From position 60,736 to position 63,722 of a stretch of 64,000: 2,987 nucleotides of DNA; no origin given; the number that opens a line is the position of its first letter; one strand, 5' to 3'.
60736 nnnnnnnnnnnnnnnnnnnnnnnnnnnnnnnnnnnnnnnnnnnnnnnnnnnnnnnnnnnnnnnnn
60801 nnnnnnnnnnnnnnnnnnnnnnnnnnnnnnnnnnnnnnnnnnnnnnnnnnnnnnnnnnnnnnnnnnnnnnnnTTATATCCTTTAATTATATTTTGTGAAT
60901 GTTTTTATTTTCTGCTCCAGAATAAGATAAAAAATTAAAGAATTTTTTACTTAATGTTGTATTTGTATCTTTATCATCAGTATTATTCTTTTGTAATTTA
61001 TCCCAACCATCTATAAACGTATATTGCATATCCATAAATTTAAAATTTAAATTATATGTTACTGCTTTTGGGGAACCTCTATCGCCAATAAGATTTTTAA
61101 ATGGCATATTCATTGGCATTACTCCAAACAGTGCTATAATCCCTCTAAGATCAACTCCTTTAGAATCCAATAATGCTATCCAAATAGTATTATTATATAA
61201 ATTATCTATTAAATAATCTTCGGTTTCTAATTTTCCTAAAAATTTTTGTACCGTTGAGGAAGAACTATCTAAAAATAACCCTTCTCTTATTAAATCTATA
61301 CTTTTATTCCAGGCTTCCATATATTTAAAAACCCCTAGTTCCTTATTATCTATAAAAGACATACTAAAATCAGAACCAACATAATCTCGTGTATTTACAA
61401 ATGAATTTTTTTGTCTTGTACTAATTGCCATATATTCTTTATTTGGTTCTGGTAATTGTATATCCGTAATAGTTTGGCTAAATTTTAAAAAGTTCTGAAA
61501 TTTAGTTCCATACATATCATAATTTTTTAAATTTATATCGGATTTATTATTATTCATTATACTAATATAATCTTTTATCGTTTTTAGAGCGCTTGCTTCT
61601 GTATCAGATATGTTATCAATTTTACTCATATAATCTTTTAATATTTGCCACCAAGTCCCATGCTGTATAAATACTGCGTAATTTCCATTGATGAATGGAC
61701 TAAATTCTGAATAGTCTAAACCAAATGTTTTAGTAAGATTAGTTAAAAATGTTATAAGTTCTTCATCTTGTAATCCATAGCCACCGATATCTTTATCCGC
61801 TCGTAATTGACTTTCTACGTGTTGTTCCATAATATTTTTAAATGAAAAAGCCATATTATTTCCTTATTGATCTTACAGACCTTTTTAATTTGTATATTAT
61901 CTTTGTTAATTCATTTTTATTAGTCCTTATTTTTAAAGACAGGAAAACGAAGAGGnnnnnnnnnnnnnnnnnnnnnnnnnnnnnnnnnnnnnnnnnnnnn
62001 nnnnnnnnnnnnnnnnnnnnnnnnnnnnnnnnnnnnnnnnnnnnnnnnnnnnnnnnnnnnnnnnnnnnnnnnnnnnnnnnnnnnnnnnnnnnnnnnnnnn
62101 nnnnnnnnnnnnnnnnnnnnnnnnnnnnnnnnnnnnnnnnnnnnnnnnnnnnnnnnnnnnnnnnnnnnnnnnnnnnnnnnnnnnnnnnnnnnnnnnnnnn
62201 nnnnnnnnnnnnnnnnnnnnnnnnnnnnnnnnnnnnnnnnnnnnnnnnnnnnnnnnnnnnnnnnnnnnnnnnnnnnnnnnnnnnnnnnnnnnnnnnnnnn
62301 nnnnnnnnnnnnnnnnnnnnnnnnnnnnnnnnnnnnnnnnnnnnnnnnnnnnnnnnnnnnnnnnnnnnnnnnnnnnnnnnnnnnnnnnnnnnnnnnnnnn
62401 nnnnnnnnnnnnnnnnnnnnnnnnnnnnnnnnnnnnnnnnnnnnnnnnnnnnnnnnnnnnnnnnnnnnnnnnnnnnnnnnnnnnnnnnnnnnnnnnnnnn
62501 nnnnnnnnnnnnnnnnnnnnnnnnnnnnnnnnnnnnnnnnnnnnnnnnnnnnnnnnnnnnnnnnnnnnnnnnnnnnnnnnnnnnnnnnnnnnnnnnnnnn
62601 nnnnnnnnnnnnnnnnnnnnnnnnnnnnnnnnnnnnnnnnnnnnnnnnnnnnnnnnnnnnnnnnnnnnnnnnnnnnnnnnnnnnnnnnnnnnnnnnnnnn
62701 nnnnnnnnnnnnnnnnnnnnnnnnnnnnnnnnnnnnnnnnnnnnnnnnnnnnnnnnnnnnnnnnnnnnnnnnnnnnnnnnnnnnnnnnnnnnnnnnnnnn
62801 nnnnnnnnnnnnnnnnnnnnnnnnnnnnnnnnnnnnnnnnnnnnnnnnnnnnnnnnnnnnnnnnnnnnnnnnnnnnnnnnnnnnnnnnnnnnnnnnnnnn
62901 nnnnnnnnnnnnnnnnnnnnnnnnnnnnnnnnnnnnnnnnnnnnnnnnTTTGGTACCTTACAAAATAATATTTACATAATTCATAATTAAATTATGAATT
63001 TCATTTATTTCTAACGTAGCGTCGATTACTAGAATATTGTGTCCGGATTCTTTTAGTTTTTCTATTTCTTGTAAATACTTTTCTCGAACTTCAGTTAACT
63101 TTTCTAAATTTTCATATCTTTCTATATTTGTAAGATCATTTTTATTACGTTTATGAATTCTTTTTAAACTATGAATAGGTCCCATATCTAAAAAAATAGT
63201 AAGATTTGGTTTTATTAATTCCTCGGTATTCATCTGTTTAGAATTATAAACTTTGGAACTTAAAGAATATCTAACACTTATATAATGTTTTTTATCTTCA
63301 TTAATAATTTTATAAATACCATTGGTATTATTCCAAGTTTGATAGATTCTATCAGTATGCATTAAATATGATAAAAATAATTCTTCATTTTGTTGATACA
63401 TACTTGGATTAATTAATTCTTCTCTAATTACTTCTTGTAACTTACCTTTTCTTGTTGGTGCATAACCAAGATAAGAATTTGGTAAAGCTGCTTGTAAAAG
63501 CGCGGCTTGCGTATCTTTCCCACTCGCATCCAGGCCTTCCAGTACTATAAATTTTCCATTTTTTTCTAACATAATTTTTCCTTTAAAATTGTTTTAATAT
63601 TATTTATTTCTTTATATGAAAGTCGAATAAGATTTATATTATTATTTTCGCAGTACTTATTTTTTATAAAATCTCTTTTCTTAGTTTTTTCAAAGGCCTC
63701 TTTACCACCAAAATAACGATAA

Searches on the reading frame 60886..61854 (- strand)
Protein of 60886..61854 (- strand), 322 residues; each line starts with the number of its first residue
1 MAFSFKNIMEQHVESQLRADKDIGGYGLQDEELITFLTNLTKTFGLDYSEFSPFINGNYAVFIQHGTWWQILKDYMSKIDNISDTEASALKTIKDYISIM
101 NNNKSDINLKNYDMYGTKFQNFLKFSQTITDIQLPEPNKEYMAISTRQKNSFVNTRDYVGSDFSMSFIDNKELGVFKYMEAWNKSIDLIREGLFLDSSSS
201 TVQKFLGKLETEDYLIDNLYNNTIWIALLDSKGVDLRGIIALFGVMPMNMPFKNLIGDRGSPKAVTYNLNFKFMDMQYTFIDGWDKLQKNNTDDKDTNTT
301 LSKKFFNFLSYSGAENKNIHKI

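Call 31: search_protein_families(library=pfam, proteins=[window:60886-61854:-], max_evalue=0.0001)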
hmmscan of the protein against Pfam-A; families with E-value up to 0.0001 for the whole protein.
window:60886-61854:- (322 aa): 0 families

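Call 32: search_protein_families(library=phrogs, proteins=[window:60886-61854:-], max_evalue=0.0001)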
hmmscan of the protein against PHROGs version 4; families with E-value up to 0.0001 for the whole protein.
window:60886-61854:- (322 aa): 1 family
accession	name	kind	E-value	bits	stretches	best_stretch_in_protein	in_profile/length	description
phrog_21400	-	head and packaging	2.5e-05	24.7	1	158-288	123-244/310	virion structural protein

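Call 82: search_dna_similar(query=window:60886-61854:-, collection=phages, mode=protein, max_rows=10, max_evalue=0.001)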
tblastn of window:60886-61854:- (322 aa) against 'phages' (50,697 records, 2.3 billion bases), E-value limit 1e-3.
No match.

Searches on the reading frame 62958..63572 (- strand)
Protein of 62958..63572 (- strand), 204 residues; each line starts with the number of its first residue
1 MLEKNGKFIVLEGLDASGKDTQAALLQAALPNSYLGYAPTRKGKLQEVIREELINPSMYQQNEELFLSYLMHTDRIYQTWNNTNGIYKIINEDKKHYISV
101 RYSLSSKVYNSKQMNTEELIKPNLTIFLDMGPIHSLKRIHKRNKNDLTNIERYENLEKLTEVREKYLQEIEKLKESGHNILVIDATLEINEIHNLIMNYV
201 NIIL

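Call 31: search_protein_families(library=pfam, proteins=[window:62958-63572:-], max_evalue=0.0001)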
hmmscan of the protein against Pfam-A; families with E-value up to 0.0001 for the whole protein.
window:62958-63572:- (204 aa): 2 families
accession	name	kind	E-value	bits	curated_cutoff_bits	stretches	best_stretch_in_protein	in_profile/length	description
PF02223.23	Thymidylate_kin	-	2.1e-23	83.4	27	1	11-196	1-185/185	Thymidylate kinase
PF01712.25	dNK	-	5.6e-05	23.4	27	0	104-198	108-196/203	Deoxynucleoside kinase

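Call 32: search_protein_families(library=phrogs, proteins=[window:62958-63572:-], max_evalue=0.0001)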
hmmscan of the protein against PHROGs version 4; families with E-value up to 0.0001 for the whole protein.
window:62958-63572:- (204 aa): 2 families
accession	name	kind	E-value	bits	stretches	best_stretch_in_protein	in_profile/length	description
phrog_761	-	other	4.2e-16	60.5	1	3-201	16-212/362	thymidylate kinase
phrog_16057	-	other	5.7e-06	26.7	0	4-200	3-206/363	thymidylate kinase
